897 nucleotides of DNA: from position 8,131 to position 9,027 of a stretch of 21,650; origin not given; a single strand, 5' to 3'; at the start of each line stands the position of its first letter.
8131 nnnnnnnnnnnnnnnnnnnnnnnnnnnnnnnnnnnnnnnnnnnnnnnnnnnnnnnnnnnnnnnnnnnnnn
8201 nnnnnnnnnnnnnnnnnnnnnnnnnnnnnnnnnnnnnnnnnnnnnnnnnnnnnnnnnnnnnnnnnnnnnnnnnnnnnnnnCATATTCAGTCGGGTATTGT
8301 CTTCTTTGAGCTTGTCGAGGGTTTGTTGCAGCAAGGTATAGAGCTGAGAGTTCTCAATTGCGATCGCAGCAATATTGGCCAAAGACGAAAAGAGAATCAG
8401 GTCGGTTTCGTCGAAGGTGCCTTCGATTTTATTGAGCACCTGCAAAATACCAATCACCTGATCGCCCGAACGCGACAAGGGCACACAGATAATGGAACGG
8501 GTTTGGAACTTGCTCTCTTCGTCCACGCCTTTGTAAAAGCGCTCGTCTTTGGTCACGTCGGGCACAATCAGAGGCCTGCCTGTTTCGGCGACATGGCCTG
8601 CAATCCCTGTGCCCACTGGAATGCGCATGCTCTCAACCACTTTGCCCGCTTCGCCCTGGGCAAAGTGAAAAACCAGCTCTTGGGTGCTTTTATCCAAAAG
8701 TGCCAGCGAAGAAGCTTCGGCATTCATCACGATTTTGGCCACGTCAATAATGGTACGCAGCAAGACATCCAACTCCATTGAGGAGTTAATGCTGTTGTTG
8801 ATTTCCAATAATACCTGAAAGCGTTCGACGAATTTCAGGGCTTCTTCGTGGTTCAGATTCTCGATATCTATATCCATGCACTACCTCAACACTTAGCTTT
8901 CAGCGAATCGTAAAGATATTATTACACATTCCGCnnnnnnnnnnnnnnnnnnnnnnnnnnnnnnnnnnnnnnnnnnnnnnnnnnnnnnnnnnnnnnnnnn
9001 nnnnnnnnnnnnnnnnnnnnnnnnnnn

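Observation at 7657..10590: HerA-like DUF87 ATPase paired with a GAF, coiled-coil and DUF4388 protein, with no NurA-type nuclease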

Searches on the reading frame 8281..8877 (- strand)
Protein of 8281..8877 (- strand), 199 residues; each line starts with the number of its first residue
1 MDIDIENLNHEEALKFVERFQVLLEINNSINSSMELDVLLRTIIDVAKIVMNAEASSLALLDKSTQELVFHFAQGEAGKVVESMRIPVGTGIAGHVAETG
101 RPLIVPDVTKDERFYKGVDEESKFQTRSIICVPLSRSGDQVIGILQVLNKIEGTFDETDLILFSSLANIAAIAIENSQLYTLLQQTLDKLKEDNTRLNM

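Call 57: search_solved_structures(query=window:8281-8877:-, max_evalue=1e-20, show_alignments=4)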
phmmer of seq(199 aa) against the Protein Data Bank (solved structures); distinct sequences matched with E-value up to 1e-20: 11.
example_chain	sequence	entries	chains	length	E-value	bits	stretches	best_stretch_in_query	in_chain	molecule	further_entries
1mc0_A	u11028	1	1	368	4.2e-30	108.3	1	18-183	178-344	3',5'-cyclic nucleotide phosphodiesterase 2A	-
3ibj_A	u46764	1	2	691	9.2e-30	107.2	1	19-184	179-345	cGMP-dependent 3',5'-cyclic phosphodiesterase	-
9lrn_A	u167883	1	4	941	1.8e-29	106.2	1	19-184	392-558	cGMP-dependent 3',5'-cyclic phosphodiesterase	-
1ykd_A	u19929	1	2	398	9.1e-29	104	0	27-151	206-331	adenylate cyclase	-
3lfv_A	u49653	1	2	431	2.7e-28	102.4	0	22-181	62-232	cGMP-specific 3',5'-cyclic phosphodiesterase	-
3mf0_A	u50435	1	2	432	2.7e-28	102.4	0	22-181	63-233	cGMP-specific 3',5'-cyclic phosphodiesterase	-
9lss_A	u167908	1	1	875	2.6e-27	99.2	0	22-181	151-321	cGMP-specific 3',5'-cyclic phosphodiesterase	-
3bjc_A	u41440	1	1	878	2.6e-27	99.2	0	22-181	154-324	cGMP-specific 3',5'-cyclic phosphodiesterase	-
3jab_B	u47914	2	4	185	4.1e-25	92.1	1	21-184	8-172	GafB domain of phosphodiesterase 2A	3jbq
5w10_A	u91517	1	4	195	1.7e-23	86.8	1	24-180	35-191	cGMP-specific phosphodiesterase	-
4mcw_A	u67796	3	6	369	2.6e-21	79.7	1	19-186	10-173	Metal dependent phosphohydrolase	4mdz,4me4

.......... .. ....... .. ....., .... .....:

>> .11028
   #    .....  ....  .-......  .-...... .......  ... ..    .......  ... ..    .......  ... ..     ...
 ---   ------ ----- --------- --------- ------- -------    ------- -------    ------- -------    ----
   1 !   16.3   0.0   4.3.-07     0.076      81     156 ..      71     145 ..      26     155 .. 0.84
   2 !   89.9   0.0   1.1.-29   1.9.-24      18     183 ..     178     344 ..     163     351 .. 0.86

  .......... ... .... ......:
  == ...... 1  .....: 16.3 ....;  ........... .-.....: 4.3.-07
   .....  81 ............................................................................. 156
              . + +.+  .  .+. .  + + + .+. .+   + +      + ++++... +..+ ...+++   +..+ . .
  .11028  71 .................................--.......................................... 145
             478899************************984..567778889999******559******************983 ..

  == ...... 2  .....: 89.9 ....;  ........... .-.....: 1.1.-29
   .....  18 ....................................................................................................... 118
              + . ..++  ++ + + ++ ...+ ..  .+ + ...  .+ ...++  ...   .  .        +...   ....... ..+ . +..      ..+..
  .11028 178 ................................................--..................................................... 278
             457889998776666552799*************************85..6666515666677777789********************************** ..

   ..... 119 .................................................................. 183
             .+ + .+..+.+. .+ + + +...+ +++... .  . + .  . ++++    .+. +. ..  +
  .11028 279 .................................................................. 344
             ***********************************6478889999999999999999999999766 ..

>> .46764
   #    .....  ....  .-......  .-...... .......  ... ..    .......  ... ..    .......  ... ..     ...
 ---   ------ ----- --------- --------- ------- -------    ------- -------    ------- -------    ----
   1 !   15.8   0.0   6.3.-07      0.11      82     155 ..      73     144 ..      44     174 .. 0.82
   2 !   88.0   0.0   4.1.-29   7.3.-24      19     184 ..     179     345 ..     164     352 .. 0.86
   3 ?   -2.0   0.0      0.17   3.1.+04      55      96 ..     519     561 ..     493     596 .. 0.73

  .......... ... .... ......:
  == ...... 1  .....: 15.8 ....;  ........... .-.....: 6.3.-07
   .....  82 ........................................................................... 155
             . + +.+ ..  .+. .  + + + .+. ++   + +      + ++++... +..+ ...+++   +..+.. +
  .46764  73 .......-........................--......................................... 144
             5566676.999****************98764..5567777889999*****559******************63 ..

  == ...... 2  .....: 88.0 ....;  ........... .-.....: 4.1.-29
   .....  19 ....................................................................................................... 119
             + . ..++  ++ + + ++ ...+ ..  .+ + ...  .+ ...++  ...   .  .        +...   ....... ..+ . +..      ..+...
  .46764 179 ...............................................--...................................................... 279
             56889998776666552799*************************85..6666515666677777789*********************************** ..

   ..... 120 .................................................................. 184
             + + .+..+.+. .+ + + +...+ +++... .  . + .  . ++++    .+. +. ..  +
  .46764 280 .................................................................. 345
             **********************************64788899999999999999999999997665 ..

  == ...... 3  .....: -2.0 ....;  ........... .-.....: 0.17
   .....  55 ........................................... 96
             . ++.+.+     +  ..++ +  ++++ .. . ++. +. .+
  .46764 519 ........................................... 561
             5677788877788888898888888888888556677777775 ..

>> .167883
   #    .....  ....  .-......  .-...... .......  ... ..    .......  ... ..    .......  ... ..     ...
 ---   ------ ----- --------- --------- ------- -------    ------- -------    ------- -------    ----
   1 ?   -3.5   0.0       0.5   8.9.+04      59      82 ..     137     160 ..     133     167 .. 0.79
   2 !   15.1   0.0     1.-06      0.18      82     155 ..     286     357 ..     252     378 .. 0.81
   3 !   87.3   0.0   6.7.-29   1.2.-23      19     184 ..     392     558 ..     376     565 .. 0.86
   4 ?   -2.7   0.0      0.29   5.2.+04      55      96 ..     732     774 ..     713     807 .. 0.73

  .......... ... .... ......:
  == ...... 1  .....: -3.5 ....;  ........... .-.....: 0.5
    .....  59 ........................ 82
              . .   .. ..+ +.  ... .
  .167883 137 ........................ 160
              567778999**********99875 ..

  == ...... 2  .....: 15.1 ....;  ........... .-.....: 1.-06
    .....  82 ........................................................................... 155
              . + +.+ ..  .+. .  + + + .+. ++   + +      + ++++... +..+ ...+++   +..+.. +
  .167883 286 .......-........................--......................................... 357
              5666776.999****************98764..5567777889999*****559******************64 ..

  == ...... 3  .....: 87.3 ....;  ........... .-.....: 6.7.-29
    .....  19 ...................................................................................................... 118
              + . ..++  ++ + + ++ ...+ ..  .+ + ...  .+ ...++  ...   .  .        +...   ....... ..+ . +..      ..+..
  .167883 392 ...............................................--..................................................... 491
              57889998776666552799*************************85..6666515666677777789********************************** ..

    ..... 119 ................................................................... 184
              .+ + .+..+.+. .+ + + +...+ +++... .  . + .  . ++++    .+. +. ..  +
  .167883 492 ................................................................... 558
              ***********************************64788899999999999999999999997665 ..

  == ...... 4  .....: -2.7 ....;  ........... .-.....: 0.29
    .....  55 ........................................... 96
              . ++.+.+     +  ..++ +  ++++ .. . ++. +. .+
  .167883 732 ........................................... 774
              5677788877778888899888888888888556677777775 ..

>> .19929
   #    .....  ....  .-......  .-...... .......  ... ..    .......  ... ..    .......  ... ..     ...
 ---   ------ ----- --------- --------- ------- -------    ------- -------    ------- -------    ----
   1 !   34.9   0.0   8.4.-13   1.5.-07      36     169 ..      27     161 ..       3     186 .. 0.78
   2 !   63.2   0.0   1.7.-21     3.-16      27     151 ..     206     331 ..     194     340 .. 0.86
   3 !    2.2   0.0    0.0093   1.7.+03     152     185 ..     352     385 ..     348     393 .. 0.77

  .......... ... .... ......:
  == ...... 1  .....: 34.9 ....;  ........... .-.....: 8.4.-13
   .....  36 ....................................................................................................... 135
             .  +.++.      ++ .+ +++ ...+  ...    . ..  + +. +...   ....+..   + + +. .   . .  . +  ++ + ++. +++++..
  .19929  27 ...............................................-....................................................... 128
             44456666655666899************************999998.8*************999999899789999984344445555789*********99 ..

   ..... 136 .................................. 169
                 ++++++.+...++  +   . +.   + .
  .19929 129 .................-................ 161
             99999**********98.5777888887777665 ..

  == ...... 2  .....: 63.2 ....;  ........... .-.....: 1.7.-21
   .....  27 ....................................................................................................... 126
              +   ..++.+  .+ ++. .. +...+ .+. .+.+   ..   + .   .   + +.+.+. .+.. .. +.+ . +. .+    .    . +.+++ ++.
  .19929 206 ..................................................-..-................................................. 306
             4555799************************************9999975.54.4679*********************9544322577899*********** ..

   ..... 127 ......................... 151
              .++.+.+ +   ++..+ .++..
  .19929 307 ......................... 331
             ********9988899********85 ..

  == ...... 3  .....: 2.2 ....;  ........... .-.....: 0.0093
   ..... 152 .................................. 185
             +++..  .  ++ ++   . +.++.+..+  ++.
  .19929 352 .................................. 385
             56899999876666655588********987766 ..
